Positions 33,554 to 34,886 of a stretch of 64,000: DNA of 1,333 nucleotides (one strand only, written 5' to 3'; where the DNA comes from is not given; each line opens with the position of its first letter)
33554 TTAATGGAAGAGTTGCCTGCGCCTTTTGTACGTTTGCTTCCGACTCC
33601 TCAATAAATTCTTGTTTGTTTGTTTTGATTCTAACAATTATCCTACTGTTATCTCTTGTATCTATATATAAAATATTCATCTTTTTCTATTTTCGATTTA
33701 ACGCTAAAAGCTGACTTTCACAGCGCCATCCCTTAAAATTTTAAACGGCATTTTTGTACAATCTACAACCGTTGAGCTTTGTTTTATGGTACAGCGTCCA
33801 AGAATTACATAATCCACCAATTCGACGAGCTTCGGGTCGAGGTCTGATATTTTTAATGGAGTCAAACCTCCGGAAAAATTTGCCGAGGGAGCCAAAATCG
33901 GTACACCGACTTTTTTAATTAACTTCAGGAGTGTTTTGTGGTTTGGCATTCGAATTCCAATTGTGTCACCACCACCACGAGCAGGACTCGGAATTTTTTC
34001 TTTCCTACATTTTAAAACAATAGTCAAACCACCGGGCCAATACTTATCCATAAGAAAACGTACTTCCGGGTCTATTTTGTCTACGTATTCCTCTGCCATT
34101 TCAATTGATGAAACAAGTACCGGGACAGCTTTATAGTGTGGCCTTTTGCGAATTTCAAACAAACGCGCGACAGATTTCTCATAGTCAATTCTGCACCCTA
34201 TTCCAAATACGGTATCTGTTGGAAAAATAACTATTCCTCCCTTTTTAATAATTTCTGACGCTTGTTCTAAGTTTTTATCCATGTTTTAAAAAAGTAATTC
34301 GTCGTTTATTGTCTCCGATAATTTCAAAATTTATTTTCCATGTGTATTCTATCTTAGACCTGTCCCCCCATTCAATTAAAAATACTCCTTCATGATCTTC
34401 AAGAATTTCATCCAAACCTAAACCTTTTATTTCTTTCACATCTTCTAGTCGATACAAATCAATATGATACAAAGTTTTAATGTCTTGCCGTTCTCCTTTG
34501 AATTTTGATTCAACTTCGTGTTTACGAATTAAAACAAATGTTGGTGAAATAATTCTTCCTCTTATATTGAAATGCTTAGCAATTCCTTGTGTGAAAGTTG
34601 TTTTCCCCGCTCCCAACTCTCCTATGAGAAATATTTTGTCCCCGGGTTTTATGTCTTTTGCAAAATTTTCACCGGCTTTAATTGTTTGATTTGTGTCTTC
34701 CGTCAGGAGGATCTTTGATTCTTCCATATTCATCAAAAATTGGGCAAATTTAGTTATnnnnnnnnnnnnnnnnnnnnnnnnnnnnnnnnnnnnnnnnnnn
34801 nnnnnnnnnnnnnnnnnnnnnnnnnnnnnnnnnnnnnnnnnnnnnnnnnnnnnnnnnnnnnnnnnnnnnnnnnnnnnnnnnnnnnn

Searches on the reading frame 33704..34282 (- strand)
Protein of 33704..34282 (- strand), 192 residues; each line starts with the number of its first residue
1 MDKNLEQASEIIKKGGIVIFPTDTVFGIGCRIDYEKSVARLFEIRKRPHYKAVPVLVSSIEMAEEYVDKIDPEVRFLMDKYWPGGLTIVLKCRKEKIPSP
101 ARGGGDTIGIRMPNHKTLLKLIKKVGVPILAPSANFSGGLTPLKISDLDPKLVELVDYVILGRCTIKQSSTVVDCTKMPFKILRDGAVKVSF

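Call 8: search_protein_families(library=pfam, proteins=[window:33704-34282:-], max_evalue=0.001)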
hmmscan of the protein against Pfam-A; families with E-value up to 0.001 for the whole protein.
window:33704-34282:- (192 aa): 1 family
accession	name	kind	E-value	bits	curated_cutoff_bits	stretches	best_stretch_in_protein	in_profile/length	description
PF01300.24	Sua5_yciO_yrdC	-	2e-53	180.9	25.1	1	10-186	1-178/178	Telomere recombination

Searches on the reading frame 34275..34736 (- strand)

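Call 8: search_protein_families(library=pfam, proteins=[window:34275-34736:-], max_evalue=0.001)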
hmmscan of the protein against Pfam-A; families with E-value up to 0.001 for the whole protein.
window:34275-34736:- (153 aa): 2 families
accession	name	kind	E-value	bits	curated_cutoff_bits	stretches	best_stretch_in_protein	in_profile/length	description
PF02367.23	TsaE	-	2.5e-32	111.9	26.6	1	13-145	2-126/128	Threonylcarbamoyl adenosine biosynthesis protein TsaE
PF00005.33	ABC_tran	-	0.00018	22.6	25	1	27-77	6-51/137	ABC transporter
